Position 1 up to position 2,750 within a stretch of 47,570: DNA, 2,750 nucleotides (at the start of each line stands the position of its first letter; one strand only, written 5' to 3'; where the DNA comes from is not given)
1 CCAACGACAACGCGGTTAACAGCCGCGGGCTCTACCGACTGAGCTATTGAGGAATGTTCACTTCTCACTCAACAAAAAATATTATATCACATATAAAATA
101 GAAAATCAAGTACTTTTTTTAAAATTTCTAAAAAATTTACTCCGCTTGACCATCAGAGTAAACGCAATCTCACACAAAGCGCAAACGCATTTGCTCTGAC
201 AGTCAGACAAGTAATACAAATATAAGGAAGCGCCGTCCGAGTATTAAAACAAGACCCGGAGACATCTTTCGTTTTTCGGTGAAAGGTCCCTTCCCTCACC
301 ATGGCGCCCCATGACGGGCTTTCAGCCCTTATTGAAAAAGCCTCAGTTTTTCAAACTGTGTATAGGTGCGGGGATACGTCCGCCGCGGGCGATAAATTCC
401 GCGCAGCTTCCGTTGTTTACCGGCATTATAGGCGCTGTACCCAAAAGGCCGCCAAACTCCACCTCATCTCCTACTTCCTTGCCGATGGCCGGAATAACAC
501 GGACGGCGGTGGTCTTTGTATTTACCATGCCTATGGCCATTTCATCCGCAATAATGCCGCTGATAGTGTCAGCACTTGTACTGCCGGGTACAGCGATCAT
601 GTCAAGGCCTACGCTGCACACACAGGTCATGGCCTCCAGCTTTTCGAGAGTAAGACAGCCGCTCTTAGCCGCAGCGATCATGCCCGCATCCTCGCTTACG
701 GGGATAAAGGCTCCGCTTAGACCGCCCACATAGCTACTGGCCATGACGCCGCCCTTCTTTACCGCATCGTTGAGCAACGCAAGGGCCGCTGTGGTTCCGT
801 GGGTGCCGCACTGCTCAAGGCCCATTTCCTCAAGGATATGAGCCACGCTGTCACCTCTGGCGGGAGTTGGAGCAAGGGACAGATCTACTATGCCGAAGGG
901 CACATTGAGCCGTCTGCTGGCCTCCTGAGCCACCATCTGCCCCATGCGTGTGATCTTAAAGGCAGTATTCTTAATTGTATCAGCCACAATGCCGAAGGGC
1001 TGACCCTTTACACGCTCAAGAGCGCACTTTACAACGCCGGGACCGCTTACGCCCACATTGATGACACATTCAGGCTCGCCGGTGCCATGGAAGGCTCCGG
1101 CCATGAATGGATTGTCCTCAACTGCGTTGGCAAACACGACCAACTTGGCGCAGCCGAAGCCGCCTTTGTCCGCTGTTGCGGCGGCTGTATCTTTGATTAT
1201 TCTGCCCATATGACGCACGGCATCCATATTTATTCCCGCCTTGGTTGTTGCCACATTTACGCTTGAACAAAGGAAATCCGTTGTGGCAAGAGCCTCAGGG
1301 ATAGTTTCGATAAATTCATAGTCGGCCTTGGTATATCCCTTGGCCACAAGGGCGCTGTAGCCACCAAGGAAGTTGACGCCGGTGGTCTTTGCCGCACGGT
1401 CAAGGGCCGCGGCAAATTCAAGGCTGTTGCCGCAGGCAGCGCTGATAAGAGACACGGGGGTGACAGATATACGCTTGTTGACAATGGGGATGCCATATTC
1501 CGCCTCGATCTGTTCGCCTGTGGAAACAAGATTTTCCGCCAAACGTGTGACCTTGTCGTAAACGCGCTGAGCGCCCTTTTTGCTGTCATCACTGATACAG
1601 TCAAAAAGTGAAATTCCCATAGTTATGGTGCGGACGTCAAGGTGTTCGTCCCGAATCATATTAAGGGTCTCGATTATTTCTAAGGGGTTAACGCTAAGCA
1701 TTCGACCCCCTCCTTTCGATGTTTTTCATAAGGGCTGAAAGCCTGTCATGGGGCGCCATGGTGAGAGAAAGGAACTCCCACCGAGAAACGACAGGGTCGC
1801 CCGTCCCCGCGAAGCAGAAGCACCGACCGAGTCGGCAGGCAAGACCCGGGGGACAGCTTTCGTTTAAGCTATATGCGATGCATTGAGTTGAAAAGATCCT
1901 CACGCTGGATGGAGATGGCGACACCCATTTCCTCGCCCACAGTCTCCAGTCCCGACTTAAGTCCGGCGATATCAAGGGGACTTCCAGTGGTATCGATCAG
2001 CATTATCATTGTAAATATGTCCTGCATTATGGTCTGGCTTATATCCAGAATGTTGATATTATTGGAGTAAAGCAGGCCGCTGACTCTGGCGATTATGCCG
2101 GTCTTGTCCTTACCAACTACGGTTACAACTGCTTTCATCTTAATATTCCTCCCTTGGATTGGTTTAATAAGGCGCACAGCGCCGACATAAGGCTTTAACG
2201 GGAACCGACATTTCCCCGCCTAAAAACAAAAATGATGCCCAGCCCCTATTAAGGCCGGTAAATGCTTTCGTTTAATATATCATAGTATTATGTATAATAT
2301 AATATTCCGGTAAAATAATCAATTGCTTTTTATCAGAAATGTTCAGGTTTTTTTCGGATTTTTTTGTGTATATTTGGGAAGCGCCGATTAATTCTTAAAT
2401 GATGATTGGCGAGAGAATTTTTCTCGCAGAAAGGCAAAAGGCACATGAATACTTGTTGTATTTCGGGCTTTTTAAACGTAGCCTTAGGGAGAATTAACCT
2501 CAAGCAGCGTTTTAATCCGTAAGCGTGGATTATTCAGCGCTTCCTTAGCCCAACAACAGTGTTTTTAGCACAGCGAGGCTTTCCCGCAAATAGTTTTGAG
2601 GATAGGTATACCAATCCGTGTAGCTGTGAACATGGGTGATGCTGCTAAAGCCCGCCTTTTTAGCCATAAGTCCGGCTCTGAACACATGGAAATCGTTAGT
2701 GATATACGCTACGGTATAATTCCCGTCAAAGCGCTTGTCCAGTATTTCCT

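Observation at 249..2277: An inverted, structured repeat of about 73 nt brackets the entire UPF0210 gene, inside an unusually structured ACT-UPF0210 operon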

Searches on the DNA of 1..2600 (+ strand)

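Call 5: search_rna_families(source=window, start=1, end=2600, threshold=evalue, max_evalue=10, show_alignments=3)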
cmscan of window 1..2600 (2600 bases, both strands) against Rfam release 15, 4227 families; matches with E-value up to 10: 4.
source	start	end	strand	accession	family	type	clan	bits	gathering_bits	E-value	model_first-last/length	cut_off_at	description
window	1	53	-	RF00005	tRNA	Gene; tRNA;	CL00001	30.5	29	0.00096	1-51/71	3'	tRNA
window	2547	2580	+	RF02939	COG2908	Cis-reg;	-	18.5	58.7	0.17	1-45/45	no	COG2908 RNA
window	115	208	-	RF01581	RUF6-5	Gene; sRNA;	-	16.3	70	9.3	1-156/156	no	Plasmodium RNA of unknown function RUF6-5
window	311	328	+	RF01687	Acido-Lenti-1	Gene; sRNA;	-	13.5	37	8.9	28-45/46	no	Acido-Lenti-1 RNA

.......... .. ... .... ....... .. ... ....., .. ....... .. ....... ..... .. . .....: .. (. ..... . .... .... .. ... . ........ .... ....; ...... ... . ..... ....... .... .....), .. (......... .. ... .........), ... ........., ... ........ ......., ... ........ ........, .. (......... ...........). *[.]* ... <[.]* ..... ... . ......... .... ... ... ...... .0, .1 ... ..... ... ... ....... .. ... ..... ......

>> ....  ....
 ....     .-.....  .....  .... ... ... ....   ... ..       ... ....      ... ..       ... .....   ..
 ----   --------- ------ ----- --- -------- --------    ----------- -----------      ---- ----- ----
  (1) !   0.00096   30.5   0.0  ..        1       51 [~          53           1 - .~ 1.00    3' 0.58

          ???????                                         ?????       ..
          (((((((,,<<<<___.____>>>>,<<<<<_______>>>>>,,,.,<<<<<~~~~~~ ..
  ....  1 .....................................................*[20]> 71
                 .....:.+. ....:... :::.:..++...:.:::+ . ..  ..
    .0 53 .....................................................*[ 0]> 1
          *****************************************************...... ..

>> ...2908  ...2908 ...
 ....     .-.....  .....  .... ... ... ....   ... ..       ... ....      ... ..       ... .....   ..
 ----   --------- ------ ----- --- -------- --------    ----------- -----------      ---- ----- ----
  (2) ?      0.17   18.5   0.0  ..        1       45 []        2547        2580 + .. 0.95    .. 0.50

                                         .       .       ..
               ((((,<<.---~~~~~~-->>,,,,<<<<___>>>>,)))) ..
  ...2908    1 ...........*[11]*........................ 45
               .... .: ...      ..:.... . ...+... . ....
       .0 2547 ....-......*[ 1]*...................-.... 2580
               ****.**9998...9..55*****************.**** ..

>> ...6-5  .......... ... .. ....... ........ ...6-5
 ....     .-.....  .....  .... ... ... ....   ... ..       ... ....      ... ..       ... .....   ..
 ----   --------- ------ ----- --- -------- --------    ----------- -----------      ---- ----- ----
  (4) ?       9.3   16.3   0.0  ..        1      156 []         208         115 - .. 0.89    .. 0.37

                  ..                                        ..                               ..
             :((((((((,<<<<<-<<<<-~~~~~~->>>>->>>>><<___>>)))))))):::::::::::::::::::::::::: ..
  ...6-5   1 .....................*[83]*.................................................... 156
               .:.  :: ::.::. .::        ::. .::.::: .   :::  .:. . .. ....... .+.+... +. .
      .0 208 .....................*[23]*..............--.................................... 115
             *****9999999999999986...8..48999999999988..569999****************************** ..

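Call 53: search_dna_similar(query=window:200-345:+, collection=plasmids, mode=distant, max_evalue=0.01)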
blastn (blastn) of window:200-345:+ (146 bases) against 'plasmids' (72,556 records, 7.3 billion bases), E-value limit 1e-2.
No match.

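Call 54: search_dna_similar(query=window:1700-1870:+, collection=phages, mode=distant, max_evalue=0.01)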
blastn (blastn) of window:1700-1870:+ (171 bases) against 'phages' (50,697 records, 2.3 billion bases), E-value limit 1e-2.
No match.
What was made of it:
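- Tried and rejected: The 3' copy against plasmids and the spacer copy against phages gave no match (calls 53, 54).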

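Call 69: build_rna_model(alignment_id=A4, structure=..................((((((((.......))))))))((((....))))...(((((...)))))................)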
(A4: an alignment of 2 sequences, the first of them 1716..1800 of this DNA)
Model R1 built from alignment A4 (2 sequences, 85 columns); structure: as given.
model positions 85; base pairs 17; branch points 2; effective number of sequences 1.29; information 0.668 bits per position. Calibrated on 0.2 Mb of random sequence (short: E-values are rough).
structure used (alignment columns):
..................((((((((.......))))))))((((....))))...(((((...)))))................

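Call 70: search_with_rna_model(model_id=R1, source=window, filters=off, max_evalue=10, show_alignments=4)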
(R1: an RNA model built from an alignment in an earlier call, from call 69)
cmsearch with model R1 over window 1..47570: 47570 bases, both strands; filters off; matches with E-value up to 10: 10.
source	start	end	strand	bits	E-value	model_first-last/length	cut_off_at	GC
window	1716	1800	-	109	2.1e-28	1-85/85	no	0.54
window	262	344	+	100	7.2e-26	1-85/85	no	0.52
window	2155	2238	-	27.8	1.3e-05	1-85/85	no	0.46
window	38435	38457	+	9.4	2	19-41/85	no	0.65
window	11803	11842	-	8.8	2.9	1-85/85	no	0.3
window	44433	44474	-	8.7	3.1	1-85/85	no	0.31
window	38370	38415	+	8.4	3.9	1-85/85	no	0.37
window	30872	30939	+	7.8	5.5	1-85/85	no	0.5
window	2354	2446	-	7.3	8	1-85/85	no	0.38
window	37011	37101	-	7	9.7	1-85/85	no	0.46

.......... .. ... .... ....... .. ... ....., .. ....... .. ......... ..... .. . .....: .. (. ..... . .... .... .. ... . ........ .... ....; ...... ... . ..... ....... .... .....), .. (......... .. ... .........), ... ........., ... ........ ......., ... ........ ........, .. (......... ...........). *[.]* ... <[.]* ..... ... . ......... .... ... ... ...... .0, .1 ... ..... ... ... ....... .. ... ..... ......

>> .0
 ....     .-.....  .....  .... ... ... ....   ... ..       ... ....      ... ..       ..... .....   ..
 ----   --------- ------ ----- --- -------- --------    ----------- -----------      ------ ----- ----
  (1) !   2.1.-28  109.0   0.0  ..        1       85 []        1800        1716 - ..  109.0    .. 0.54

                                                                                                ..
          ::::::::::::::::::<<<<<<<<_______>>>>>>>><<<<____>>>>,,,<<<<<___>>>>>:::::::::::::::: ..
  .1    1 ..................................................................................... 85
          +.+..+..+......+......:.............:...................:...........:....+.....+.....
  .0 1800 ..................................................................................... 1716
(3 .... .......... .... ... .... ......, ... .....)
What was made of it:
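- On MITE / REP / REPIN: There are three copies in one operon and none elsewhere in the window (call 70).
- Checked: A covariance model built from the other two copies alone finds 2238->2155 at 27.8 bits, E about 1e-5 (call 70).
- No copy lies outside this operon in the other 45 kb of the window, even with the covariance model run without filters (call 70). All three copies lie in the untranslated parts of one operon and nowhere else in 47.5 kb (call 70).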

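Call 71: search_with_rna_model(model_id=R1, sources=[L001, L002, L003, L016, L017, L018, L022, L023, L024, L025, L026], filters=off, max_evalue=10)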
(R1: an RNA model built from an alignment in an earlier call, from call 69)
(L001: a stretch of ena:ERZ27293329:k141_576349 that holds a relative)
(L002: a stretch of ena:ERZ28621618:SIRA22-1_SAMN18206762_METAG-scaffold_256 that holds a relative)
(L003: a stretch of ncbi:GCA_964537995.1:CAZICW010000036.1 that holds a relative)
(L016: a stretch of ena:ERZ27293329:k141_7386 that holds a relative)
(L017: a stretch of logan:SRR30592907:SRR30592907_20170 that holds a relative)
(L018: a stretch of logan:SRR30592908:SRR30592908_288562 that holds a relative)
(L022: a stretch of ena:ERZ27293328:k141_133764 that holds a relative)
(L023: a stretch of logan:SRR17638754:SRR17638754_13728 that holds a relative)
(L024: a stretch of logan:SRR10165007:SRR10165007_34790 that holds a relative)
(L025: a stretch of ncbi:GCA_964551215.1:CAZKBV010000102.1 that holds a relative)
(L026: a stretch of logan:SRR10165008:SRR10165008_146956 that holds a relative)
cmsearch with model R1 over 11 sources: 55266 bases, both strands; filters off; matches with E-value up to 10: 15.
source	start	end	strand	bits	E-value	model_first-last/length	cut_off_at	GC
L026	572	656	+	109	2.4e-28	1-85/85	no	0.54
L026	134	217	+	27.8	1.5e-05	1-85/85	no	0.46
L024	408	484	+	12.7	0.28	1-85/85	no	0.55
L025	626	702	+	12.7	0.28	1-85/85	no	0.55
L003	6460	6527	-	9.7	1.9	1-85/85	no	0.54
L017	7091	7124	-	9.7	1.9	1-85/85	no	0.38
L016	1072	1111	-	8.6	3.8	1-85/85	no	0.38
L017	866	926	+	8.6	3.9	1-85/85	no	0.43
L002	4033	4053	-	7.8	6.4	20-40/85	no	0.71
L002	4402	4422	-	7.8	6.4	20-40/85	no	0.71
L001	5129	5168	-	7.7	7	1-85/85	no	0.43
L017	3913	3953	+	7.6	7.6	1-85/85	no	0.54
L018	2194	2234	+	7.6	7.6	1-85/85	no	0.54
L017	5505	5548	-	7.5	7.7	1-85/85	no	0.39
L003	4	49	+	7.2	9.4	1-85/85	no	0.48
